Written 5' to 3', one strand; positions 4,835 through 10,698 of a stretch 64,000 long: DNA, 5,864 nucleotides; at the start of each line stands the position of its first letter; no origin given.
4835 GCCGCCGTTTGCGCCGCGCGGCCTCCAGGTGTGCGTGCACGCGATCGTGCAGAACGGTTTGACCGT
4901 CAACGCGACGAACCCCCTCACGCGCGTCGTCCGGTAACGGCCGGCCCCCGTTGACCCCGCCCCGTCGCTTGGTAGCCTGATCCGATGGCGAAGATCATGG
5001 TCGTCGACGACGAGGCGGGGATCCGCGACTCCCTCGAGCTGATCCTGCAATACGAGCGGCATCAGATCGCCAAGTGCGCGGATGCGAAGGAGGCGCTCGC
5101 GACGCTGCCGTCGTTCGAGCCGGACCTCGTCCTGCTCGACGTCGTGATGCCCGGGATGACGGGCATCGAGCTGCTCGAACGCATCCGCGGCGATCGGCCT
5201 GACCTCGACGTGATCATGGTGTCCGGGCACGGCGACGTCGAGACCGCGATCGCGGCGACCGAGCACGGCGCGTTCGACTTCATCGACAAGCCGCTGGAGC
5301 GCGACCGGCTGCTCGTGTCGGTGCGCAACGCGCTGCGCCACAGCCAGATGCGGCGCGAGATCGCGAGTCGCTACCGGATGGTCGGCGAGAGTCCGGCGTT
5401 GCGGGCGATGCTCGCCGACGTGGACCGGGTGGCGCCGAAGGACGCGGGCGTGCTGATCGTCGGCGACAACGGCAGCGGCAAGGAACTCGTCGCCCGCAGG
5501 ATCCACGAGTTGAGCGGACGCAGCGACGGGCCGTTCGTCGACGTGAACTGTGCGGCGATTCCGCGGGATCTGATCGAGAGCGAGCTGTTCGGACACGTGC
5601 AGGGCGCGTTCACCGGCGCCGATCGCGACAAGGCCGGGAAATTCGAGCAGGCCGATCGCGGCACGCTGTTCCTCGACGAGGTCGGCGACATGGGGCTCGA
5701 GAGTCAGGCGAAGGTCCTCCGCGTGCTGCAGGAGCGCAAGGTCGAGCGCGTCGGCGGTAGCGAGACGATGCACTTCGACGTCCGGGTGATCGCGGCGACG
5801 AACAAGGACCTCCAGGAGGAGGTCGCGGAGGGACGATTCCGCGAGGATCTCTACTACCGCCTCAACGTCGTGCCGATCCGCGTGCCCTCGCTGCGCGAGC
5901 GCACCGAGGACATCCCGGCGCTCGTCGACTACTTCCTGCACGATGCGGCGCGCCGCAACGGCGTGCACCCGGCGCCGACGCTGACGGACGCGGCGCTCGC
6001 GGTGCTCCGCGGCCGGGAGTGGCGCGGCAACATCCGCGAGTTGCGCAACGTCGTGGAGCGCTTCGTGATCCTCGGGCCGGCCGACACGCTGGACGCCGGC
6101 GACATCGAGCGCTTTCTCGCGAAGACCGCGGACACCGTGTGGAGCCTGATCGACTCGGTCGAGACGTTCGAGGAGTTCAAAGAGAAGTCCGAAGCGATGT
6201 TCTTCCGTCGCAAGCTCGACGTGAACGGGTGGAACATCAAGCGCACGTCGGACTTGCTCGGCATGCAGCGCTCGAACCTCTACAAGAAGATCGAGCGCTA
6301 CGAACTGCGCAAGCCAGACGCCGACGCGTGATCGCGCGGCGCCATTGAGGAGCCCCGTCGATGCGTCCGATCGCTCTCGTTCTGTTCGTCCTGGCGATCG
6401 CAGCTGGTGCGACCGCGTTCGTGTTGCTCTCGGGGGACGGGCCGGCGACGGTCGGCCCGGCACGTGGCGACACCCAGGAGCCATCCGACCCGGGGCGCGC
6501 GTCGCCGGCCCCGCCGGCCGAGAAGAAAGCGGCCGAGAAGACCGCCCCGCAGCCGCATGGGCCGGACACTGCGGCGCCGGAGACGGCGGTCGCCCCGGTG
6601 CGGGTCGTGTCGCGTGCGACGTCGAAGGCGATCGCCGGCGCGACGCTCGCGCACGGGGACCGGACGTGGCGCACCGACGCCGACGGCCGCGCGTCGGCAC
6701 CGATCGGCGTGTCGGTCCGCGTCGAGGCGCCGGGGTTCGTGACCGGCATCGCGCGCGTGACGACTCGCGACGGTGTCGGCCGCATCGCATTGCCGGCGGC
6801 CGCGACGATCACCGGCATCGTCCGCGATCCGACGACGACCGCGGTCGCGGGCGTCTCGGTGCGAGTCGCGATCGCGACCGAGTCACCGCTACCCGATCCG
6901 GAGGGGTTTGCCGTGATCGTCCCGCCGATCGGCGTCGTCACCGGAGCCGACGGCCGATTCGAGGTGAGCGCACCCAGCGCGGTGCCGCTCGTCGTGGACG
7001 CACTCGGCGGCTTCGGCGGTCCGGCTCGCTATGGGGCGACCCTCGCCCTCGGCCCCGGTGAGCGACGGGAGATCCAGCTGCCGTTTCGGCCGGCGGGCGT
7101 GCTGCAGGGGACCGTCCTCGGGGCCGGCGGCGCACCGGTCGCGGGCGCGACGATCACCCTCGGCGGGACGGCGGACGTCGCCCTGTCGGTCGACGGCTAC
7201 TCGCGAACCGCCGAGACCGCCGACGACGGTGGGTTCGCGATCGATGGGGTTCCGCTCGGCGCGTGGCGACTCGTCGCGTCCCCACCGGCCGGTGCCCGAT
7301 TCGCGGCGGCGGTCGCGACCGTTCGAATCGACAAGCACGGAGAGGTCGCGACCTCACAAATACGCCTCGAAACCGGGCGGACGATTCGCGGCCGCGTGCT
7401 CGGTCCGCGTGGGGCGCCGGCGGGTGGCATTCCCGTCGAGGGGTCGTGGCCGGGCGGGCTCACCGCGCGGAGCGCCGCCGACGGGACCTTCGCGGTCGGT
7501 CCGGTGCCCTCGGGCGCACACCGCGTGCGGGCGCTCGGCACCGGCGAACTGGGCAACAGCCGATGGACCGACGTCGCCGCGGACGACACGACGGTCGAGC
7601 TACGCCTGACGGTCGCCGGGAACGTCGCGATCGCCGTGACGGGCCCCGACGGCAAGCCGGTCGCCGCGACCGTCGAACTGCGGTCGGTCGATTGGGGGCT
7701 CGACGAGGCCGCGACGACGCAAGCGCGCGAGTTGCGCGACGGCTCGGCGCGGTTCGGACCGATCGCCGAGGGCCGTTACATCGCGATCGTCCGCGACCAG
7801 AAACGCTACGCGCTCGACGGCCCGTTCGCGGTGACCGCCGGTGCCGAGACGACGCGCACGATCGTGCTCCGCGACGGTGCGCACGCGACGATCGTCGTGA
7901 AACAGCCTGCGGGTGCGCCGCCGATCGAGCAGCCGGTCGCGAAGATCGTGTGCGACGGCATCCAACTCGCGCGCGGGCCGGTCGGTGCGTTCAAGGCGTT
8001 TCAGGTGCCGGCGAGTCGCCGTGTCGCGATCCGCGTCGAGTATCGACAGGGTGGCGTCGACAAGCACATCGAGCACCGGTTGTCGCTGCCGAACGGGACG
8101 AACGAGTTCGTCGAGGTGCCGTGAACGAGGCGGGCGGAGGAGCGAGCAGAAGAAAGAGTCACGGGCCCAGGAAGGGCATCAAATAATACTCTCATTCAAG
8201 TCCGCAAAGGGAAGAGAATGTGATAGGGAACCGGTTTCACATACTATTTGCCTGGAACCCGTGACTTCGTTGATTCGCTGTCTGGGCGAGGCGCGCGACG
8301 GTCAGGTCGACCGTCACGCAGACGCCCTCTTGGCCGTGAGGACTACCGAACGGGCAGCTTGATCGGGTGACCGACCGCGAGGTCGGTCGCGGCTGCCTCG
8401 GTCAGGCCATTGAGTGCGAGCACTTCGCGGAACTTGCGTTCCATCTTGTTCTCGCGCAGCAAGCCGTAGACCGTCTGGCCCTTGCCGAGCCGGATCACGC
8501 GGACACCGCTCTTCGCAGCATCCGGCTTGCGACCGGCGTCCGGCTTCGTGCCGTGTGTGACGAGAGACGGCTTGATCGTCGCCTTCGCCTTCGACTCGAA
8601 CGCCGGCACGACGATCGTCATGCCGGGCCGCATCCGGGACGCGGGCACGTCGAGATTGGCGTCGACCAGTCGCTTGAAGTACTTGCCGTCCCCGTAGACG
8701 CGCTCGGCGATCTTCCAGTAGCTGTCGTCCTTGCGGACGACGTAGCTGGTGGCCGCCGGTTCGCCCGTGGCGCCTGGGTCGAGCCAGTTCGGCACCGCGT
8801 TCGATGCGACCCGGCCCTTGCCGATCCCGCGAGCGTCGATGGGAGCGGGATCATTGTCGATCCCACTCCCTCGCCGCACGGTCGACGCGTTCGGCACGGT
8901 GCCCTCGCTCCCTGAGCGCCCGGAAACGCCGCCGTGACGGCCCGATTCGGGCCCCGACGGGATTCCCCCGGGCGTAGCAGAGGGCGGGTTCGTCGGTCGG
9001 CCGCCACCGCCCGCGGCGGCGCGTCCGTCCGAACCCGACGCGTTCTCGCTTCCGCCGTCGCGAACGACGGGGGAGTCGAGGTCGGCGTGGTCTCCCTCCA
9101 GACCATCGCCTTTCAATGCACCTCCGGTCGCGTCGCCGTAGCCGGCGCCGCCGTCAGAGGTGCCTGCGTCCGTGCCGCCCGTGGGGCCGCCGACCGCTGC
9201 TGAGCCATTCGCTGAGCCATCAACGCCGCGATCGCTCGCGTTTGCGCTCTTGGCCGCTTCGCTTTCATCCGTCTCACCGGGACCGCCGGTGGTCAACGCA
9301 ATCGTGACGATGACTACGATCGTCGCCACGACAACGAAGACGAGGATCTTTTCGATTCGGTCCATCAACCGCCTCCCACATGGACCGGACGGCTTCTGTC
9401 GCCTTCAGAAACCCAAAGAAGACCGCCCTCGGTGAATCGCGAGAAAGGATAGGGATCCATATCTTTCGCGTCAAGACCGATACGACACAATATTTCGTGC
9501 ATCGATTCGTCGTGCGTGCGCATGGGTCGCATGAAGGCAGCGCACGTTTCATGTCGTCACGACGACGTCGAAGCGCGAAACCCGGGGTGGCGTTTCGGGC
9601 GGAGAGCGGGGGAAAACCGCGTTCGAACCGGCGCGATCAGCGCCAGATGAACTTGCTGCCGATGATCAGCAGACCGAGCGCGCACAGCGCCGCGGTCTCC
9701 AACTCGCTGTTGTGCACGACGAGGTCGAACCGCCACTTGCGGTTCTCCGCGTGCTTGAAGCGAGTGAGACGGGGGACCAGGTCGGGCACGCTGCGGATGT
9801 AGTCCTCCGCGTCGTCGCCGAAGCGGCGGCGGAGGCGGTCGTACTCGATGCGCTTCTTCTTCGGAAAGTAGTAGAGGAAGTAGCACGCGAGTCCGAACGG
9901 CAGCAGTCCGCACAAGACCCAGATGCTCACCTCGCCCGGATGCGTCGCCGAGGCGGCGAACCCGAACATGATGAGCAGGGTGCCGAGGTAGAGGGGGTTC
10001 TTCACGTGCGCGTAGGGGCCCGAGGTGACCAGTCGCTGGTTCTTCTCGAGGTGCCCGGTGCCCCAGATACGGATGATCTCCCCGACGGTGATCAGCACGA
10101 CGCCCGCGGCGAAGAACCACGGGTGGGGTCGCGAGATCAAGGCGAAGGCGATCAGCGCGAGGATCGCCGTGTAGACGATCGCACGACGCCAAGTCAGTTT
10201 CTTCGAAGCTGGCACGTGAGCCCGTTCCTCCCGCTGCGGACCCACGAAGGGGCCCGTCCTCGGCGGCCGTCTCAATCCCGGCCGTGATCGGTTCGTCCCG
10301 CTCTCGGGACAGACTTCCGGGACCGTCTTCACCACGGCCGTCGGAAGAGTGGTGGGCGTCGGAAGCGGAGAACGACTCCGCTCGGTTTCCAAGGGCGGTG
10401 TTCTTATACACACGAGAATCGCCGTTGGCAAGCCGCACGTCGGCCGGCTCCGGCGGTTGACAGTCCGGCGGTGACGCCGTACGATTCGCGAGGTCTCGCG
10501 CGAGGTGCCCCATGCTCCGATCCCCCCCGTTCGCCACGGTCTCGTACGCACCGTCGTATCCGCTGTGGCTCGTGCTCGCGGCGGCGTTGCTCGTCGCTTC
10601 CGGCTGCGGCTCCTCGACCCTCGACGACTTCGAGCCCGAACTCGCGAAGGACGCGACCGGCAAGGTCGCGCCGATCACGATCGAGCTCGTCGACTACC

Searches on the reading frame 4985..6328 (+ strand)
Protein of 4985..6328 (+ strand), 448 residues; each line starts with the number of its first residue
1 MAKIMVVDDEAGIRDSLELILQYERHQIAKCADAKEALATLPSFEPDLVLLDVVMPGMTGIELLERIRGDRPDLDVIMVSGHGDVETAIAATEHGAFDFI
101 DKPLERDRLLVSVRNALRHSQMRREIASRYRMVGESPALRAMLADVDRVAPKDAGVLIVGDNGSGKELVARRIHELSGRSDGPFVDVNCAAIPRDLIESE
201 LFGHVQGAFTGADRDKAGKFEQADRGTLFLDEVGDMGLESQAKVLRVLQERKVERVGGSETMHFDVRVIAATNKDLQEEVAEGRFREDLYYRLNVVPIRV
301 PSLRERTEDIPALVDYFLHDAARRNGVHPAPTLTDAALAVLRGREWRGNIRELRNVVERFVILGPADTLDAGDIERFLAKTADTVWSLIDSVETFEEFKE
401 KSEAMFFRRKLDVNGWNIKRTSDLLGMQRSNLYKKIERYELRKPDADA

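Call 18: search_protein_families(library=pfam, proteins=[window:4985-6328:+], max_evalue=0.001)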
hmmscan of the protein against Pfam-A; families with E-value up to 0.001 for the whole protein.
window:4985-6328:+ (448 aa): 8 families
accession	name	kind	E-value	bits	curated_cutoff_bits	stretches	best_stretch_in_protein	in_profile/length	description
PF00158.32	Sigma54_activat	-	2.1e-72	242.7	20.2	1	132-298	1-167/168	Sigma-54 interaction domain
PF00072.30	Response_reg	-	1.4e-30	106.2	30.2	1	4-113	1-110/111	Response regulator receiver domain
PF14532.12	Sigma54_activ_2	-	3.6e-21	76.3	25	1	133-303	1-138/138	Sigma-54 interaction domain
PF25601.1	AAA_lid_14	-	2.5e-20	72.5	27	1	304-382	1-78/87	AAA+ ATPase lid domain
PF02954.25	HTH_8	-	1.5e-07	31.5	22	1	411-439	14-42/42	Bacterial regulatory protein, Fis family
PF07728.20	AAA_5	-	4.5e-07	30.4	22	1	155-275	1-124/139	AAA domain (dynein-related subfamily)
PF00004.35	AAA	-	6.4e-05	23.8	21.2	1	156-290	1-128/131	ATPase family associated with various cellular activities (AAA)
PF01078.27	Mg_chelatase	-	0.00013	21.9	20.3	0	211-273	93-157/207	Magnesium chelatase, subunit ChlI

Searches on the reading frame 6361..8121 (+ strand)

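Call 41: search_protein_families(library=pfam, proteins=[window:6361-8121:+], max_evalue=0.001)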
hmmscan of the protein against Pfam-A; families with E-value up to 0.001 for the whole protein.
window:6361-8121:+ (587 aa): 3 families
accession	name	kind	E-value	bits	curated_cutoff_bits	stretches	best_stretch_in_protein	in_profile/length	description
PF13620.12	CarboxypepD_reg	-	9.1e-23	80.9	32.3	2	248-325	2-73/82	Carboxypeptidase regulatory-like domain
PF09430.16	EMC7_beta-sandw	-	0.00046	20.8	26.6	0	270-333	9-69/122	ER membrane protein complex subunit 7, beta-sandwich domain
PF13715.12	CarbopepD_reg_2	-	0.00049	20.5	32.2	0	249-306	2-50/88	CarboxypepD_reg-like domain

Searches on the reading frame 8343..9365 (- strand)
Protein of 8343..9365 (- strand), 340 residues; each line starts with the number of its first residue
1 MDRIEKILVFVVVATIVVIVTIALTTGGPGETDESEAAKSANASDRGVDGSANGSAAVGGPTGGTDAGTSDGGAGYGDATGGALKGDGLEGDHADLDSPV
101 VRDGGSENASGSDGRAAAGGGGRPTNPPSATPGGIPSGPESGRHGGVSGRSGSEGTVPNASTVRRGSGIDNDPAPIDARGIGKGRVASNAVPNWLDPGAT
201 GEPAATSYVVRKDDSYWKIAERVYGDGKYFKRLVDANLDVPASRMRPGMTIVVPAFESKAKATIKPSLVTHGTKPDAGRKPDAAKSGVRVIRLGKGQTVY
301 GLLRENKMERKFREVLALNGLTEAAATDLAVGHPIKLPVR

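Call 41: search_protein_families(library=pfam, proteins=[window:8343-9365:-], max_evalue=0.001)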
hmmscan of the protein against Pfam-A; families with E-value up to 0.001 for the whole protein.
window:8343-9365:- (340 aa): 1 family
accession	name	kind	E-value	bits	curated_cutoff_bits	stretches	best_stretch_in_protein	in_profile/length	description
PF01476.26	LysM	-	6.3e-06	26.5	20.9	1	208-254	1-43/43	LysM domain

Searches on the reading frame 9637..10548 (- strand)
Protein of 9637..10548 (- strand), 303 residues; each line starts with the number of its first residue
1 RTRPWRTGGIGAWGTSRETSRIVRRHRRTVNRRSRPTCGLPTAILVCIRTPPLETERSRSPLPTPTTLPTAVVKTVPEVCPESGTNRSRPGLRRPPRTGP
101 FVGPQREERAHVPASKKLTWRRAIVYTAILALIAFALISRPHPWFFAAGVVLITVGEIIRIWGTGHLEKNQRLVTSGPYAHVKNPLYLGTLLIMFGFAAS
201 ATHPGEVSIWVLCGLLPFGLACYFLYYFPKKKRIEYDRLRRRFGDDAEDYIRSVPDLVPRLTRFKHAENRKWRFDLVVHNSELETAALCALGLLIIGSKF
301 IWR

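Call 41: search_protein_families(library=pfam, proteins=[window:9637-10548:-], max_evalue=0.001)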
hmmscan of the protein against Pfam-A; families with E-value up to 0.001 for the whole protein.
window:9637-10548:- (303 aa): 1 family
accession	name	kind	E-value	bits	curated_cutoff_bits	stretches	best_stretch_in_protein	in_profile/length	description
PF04191.18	PEMT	-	2.1e-05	25.3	25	1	162-211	31-80/105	Phospholipid methyltransferase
